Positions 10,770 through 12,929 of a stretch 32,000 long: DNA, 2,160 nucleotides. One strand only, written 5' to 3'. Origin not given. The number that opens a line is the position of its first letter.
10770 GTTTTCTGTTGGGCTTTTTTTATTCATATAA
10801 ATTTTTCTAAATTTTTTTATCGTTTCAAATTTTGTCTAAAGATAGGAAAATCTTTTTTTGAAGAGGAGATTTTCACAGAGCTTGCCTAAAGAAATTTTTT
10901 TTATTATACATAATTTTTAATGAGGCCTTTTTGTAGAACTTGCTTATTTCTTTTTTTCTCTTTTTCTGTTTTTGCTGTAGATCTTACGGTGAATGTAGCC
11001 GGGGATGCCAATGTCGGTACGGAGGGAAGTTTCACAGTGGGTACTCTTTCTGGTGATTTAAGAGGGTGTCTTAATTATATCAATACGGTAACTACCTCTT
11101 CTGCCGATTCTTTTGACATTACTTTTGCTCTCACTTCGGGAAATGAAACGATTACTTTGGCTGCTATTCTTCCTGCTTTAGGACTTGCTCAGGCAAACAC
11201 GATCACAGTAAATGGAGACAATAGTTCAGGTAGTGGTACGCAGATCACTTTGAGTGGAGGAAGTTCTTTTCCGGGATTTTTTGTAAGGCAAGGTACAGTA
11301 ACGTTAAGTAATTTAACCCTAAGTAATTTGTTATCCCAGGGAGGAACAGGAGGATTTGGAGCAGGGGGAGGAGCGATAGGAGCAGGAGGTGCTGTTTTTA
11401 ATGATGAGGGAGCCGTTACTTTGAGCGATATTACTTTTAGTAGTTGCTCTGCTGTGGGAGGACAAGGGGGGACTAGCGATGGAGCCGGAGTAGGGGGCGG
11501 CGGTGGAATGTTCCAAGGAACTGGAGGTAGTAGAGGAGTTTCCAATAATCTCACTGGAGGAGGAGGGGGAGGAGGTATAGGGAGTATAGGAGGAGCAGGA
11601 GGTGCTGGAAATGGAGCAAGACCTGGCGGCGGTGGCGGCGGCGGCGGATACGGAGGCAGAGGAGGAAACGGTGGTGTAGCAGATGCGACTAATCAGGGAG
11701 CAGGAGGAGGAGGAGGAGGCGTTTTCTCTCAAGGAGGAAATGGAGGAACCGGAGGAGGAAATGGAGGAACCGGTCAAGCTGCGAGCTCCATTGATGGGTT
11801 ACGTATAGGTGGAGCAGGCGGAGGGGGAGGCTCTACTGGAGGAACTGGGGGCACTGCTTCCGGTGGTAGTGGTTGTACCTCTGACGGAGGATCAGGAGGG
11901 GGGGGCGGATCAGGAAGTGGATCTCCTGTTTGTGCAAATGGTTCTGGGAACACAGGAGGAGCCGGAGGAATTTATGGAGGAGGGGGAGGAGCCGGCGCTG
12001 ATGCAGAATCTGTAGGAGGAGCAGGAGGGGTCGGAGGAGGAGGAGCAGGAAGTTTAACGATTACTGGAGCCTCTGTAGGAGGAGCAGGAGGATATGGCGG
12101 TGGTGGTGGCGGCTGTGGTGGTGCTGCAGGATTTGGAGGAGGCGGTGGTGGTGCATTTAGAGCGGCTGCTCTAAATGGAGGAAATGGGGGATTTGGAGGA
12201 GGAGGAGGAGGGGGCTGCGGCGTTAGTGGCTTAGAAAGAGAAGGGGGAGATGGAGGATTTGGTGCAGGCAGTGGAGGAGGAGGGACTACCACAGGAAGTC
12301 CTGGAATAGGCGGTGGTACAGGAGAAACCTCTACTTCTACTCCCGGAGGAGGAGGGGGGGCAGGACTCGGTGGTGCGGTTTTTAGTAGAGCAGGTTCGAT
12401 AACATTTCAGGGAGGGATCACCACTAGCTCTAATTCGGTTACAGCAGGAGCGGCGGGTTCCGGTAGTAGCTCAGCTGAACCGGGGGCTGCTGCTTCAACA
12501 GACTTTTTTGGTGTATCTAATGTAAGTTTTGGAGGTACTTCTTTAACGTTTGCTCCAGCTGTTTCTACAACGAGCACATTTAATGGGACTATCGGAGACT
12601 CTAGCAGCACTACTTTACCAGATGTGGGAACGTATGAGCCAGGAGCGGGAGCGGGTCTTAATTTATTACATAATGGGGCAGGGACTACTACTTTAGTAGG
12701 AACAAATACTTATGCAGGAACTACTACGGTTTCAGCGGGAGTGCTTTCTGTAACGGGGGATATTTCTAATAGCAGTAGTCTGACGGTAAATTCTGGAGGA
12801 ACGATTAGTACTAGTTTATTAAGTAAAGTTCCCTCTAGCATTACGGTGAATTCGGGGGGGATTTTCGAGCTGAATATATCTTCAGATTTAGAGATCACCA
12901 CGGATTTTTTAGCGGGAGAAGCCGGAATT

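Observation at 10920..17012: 2030-aa chimeric autotransporter combining Pmp-like, hyper-Gly, PATR and beta-barrel modules next to the rRNA operon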

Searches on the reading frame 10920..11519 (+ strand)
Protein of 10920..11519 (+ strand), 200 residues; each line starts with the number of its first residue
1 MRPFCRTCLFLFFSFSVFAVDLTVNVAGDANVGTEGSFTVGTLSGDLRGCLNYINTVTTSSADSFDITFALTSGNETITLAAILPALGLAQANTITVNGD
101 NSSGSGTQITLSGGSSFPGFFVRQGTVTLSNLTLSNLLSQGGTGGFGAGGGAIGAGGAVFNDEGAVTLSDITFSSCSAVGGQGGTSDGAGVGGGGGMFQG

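Call 8: search_protein_families(library=pfam, proteins=[window:10920-11519:+], max_evalue=10)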
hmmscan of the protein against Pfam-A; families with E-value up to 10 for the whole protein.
window:10920-11519:+ (200 aa): 1 family
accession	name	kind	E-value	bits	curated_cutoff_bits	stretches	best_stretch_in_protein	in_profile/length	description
PF25484.1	DUF7907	-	0.0069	17.3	27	1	57-161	36-134/156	Domain of unknown function (DUF7907)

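Call 13: search_protein_families(library=ncbifam, proteins=[window:10920-11519:+], max_evalue=10)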
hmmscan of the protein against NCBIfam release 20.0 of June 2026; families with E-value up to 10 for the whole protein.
window:10920-11519:+ (200 aa): 0 families

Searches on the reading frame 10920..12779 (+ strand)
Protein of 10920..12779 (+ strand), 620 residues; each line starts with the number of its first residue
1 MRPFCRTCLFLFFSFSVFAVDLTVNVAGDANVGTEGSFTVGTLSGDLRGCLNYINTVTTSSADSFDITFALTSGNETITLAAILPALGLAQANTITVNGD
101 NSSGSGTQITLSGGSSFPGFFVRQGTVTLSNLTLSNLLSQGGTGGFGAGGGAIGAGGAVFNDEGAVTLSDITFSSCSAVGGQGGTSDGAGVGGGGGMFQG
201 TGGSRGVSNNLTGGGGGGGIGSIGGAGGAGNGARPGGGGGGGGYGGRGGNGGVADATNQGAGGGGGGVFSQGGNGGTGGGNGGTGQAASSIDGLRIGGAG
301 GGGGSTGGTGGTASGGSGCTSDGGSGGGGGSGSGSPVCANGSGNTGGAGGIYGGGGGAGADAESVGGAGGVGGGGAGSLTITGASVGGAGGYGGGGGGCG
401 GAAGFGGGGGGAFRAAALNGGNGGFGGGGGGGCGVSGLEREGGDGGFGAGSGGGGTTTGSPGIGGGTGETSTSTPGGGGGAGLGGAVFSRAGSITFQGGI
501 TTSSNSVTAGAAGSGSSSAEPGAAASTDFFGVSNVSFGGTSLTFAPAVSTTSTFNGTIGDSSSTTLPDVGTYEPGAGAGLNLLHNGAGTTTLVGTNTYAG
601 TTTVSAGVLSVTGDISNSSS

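Call 27: search_protein_families(library=pfam, alignment_id=A1, max_evalue=10)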
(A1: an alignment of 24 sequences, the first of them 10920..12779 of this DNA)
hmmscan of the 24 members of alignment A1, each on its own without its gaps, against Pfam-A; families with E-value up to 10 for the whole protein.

A. member 1, window:10920-12779:+ (620 aa): 0 families

B. families by the number of members that match (of 24 scanned): 2 families
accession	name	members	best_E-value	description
PF20585.4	Pectate_lyase_5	4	3.2e-05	Putative pectate lyase-like adhesive domain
PF05744.16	Benyvirus_P25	1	0.37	Benyvirus P25/P26 protein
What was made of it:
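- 10977..11459 (+): N-terminal beta-helix cap, aa 20-180. It carries the family motif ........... and the first '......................' rung. Pfam Pectate_lyase_5 hits 4 of the 24 homologous heads (call 27).
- Checked: None of the 24 homologous N-terminal modules hits either (call 27).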

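Call 28: search_solved_structures(query=A1, max_evalue=1)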
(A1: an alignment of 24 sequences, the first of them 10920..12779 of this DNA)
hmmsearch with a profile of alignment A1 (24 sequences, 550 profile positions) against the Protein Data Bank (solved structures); distinct sequences matched with E-value up to 1: 7.
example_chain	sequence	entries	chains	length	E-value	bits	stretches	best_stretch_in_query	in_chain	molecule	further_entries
5ke1_A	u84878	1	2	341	1.1e-08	37.5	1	475-542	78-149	Outer membrane protein IcsA autotransporter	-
8wm1_A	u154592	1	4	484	4.6e-08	35.4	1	13-105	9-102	3-dehydroshikimate dehydratase (DHS dehydratase)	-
8e7f_A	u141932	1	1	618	1.3e-05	27.3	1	498-537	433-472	Extracellular serine protease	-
8axg_AAA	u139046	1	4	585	0.0045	19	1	501-536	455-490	Fusolisin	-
7nx0_C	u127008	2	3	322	0.29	13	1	164-392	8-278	Leukocyte tyrosine kinase receptor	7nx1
7yfw_a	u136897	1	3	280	0.61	11.9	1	233-381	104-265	Pam3 fiber proreins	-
7ypx_A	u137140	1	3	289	0.66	11.8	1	233-381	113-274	Pam3 tail fiber proreins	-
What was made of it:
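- Closest known: Shigella IcsA. Same: The A1 profile hits the IcsA structure 5ke1 at 1e-8 through the PATR-like part (call 28).
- Closest known: Polyglycine-II. Same: The best Gly-region hits of the profile in the PDB are LTK (E 0.29) and the Pam3 fibre (E 0.6) (call 28).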

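Call 33: predict_structure(alignment_id=A1)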
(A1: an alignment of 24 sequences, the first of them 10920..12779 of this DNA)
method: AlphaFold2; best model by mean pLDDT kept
length: 620 residues; sequences in the alignment: 24
mean_pLDDT: 79.4   pTM: 0.85
mean pLDDT of the five models: 79.4, 73.8, 73.6, 71.4, 68.0
residues with pLDDT >= 90: 254; 70-90: 199; 50-70: 93; < 50: 74
segments of 3 or more residues with pLDDT < 50: 272-287, 289-295, 308-323, 331-335, 337-342, 401-414
pLDDT, mean of each block of 10 residues (from residue 1): 50 62 90 76 91 76 89 94 84 90 93 96 93 98 90 97 95 98 81 85 69 80 85 80 81 78 71 47 47 49 50 46 52 47 62 70 71 73 73 79 38 56 91 71 93 91 95 90 97 93 96 88 97 77 95 92 93 90 95 91 94 67
secondary structure, 60 per line:
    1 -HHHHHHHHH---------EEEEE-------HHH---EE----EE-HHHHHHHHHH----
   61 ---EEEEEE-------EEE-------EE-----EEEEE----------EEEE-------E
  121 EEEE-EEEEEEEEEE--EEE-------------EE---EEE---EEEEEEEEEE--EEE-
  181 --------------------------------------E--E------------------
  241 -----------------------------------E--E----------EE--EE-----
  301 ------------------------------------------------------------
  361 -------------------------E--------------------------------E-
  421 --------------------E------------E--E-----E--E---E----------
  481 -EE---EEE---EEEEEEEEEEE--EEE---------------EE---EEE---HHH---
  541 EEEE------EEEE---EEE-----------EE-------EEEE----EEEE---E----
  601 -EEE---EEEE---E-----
elements in order: H2-10 E20-24 H47-56 E64-69 E77-79 E94-98 E109-112 E120-124 E126-135 E138-140 E159-161 E165-174 E177-179 E487-489 E493-503 E506-508 E529-531 E541-544 E551-554 E558-560 E581-584 E589-592 E602-604 E608-611
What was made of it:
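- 10920..10976 (+): Sec-type signal peptide, aa 1-19 (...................|VD). The AF2 model has a helix at 2-10 and its first strand at aa 20 (call 33).
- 10977..11459 (+): AF2 strands lie at 20-179, with pLDDT mostly 76-98 per 10-residue block (call 33).
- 11460..12359 (+): Hyper-glycine block, aa ~181-480. It has 13 poly-Gly runs of at least 4 residues, spaced about 13-38 residues apart (about 24 on average). AF2 assigns no helix or strand, yet pLDDT is 70-85 at aa 190-270 and mostly 90-97 at aa 420-480, but about 47 at aa 270-340 (call 33).
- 12360..12656 (+): Second '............' rung and the beta-helix rungs that link the head to the stalk, aa 481-579. AF2 strands lie at 487-560, with pLDDT mostly 88-97 (call 33).
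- On Polyglycine-II lattice domains (ALK/LTK GlyR, gp38, sfAFP, PGRS): No helix or strand is assigned, yet pLDDT reaches 97 per 10-residue block, and bridges occur at i/i+3 (call 33).
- Closest known: Polyglycine-II. Same: Isolated DSSP bridges occur at i/i+3 (219/222, 276/279, 454/457, 463/466; call 33).
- The AF2 model of the head has pTM 0.85 and pLDDT 79 (call 33). Parts of the Gly block (aa 270-340 and 401-414) are predicted at pLDDT below 50 (call 33). DSSP assigns no regular secondary structure (call 33). pLDDT is 70-85 at aa 190-270 and mostly 90-97 at aa 420-480, with pTM 0.85 (call 33).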

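Call 36: fold_search(model_id=the predicted structure, library=pdb)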
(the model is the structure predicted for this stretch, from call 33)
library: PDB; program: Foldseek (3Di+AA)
matches with E <= 10: 52; with E <= 0.001: 0
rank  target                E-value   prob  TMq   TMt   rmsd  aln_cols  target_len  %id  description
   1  9cdu_A                2.6e-01  0.66  0.15  0.20   7.1       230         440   12  Crystal Structure of Rhombotarget A-peptide Complex (released 2025-07-02)
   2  6fi2_A                5.2e-01  0.57  0.12  0.19   8.5       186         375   16  VexL: A periplasmic depolymerase provides new insight into ABC transporter-dependent secretion of bacterial capsular p (released 2018-05-02)
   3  7vul_B                2.2e+00  0.01  0.09  0.09  21.0       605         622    7  Structure of Klebsiella Phage P560 depolymerase (released 2022-11-16)
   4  8tne_A                2.4e+00  0.02  0.08  0.11  15.8       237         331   10  Crystal structure of bacterial pectin methylesterase Pme8A from rumen Butyrivibrio (released 2023-08-16)
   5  6kfn                  2.9e+00  0.04  0.09  0.15  10.7       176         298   17  Crystal structure of alginate lyase from Paenibacillus sp. str. FPU-7 (released 2019-10-30)
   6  4z06_A                3.6e+00  0.03  0.07  0.18  12.8       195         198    6  C. bescii Family 3 pectate lyase double mutant K108A/R133A in complex with ALPHA-D-GALACTOPYRANURONIC ACID (released 2015-12-23)
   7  1qb0                  4.3e+00  0.06  0.06  0.15  11.1        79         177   11  HUMAN CDC25B CATALYTIC DOMAIN (released 2000-04-29)
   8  3sxc                  5.2e+00  0.11  0.08  0.16   6.8        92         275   12  Crystal structure of BBBB+UDP+Gal with Glycerol as the cryoprotectant (released 2012-02-29)
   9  4yz0_A                5.5e+00  0.03  0.10  0.25  12.2       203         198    8  C. bescii Family 3 pectate lyase double mutant K108A/E39Q in complex with trigalacturonic acid (released 2015-12-23)
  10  4fra                  5.8e+00  0.11  0.08  0.17   6.8        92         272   12  Crystal Structure of ABBA+UDP+Gal at pH 5.0 with MPD as the cryoprotectant (released 2013-12-25)
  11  6bji                  5.8e+00  0.11  0.08  0.16   6.8        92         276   12  Human ABO(H) blood group glycosyltransferase GTA D302C mutant (released 2018-09-19)
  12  5nxk_A                5.8e+00  0.02  0.14  0.24  22.8       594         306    7  L. reuteri 53608 SRRP (released 2018-03-21)
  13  6bjk                  6.0e+00  0.10  0.08  0.17   6.8        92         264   12  Human ABO(H) blood group glycosyltransferase GTB D302C mutant (released 2018-09-19)
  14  2x3h_A                6.0e+00  0.01  0.11  0.13  20.8       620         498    7  COLIPHAGE K5A LYASE (released 2010-06-02)
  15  4fqw                  6.6e+00  0.10  0.08  0.17   6.8        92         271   12  Crystal Structure of AAAA+UDP+Gal at pH 5.0 with MPD as the cryoprotectant (released 2013-12-25)
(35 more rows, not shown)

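Call 47: fold_search(model_id=the predicted structure, library=viral)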
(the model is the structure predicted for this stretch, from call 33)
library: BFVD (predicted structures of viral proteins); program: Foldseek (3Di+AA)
matches with E <= 10: 82; with E <= 0.001: 0
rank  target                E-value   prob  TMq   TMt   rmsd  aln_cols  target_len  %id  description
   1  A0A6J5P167            4.4e-03  1.00  0.17  0.08   5.4       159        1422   26  Fibronectin type III [uncultured Caudovirales phage]
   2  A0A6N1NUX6            1.9e-02  0.93  0.20  0.22  17.9       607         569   10  Right handed beta helix domain-containing protein [Tupanvirus deep ocean]
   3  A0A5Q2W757            3.5e-02  0.20  0.11  0.19  11.4       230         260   16  (no name in the UniProt tables at hand)
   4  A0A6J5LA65            2.4e-01  0.10  0.12  0.13  45.1       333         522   14  Collagen triple helix repeat [uncultured Caudovirales phage]
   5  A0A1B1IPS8            2.7e-01  0.38  0.12  0.20   8.3       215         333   12  (no name in the UniProt tables at hand)
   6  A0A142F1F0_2          3.3e-01  0.47  0.15  0.13   9.3       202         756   16  Putative tail fiber protein [Bacillus phage Shbh1]
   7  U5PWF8                3.5e-01  0.33  0.12  0.14  10.3       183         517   11  Tailspike protein [Bacillus phage Slash]
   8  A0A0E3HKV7            3.6e-01  0.51  0.14  0.15   9.3       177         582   15  Baseplate wedge initiator [Synechococcus phage ACG-2014f]
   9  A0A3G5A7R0            6.1e-01  0.01  0.09  0.10  22.5       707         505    8  Right handed beta helix domain-containing protein [Hyperionvirus sp.]
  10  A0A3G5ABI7            6.4e-01  0.08  0.10  0.14  19.0       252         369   12  Right handed beta helix domain-containing protein [Hyperionvirus sp.]
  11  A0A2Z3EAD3            7.1e-01  0.04  0.11  0.11  24.0       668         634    8  (no name in the UniProt tables at hand)
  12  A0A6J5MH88            8.2e-01  0.05  0.09  0.10  12.8       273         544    8  Uncharacterized protein [uncultured Caudovirales phage]
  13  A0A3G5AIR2            8.2e-01  0.02  0.08  0.06  22.3       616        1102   10  Collagen-like protein [Solumvirus sp.]
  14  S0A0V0                9.0e-01  0.05  0.08  0.10  15.9       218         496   11  Pectate lyase [Cellulophaga phage phi10:1]
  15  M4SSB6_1              9.4e-01  0.04  0.09  0.08  15.8       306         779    7  Bacteriophage T7 tail fibre protein-like N-terminal domain-containing protein [Cyanophage KBS-P-1A]
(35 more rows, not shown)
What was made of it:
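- The weak Foldseek neighbours of the head are pectate lyases, pectin methylesterases and phage depolymerases (calls 36, 47).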

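Call 70: search_protein_representatives(alignment_id=A1)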
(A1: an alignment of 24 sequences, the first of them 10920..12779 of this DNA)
Query: 24 sequences, 550 profile positions. Proteins with E-value up to 0.001 (for the whole library): 39336; up to 1e-10: 12987; up to 1e-30: 2960. The best 150 are listed.
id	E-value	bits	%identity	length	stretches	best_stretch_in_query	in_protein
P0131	0.0e+00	1190.1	-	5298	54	498-550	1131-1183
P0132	0.0e+00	1184.7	-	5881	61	497-550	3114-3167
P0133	2.2e-242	822.2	-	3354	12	29-246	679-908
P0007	1.3e-215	733.8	-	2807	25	5-550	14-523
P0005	2.5e-210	716.3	-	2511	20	9-549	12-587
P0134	2.2e-200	683.5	-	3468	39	456-550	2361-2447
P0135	3.5e-193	659.7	-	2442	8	254-542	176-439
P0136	2.4e-192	657.0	-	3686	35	253-550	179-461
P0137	2.2e-185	634.0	-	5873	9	21-542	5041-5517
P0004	4.6e-185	632.9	-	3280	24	16-550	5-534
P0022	7.2e-184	629.0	-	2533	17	1-550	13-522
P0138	6.8e-173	592.8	-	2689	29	483-550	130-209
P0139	3.6e-169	580.5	-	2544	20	16-550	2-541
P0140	1.6e-168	578.4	-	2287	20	9-550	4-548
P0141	7.6e-168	576.1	-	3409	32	483-549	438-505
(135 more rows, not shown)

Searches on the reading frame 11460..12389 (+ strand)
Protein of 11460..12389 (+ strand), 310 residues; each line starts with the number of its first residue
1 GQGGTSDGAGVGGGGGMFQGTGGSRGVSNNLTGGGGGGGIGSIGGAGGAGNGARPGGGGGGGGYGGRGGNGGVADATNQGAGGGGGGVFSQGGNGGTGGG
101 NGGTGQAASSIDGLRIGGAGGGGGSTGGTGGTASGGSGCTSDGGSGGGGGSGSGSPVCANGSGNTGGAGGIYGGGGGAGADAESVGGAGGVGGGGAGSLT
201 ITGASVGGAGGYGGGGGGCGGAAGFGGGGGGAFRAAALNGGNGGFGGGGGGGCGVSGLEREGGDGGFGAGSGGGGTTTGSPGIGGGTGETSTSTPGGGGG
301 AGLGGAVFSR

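Call 78: search_solved_structures(query=window:11460-12389:+, max_evalue=10, show_alignments=3)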
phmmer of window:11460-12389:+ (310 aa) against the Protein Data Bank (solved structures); distinct sequences matched with E-value up to 10: 1.
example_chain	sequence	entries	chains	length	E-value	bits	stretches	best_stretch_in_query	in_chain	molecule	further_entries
5osg_h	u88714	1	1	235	2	10.5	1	49-84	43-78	RNA binding protein, putative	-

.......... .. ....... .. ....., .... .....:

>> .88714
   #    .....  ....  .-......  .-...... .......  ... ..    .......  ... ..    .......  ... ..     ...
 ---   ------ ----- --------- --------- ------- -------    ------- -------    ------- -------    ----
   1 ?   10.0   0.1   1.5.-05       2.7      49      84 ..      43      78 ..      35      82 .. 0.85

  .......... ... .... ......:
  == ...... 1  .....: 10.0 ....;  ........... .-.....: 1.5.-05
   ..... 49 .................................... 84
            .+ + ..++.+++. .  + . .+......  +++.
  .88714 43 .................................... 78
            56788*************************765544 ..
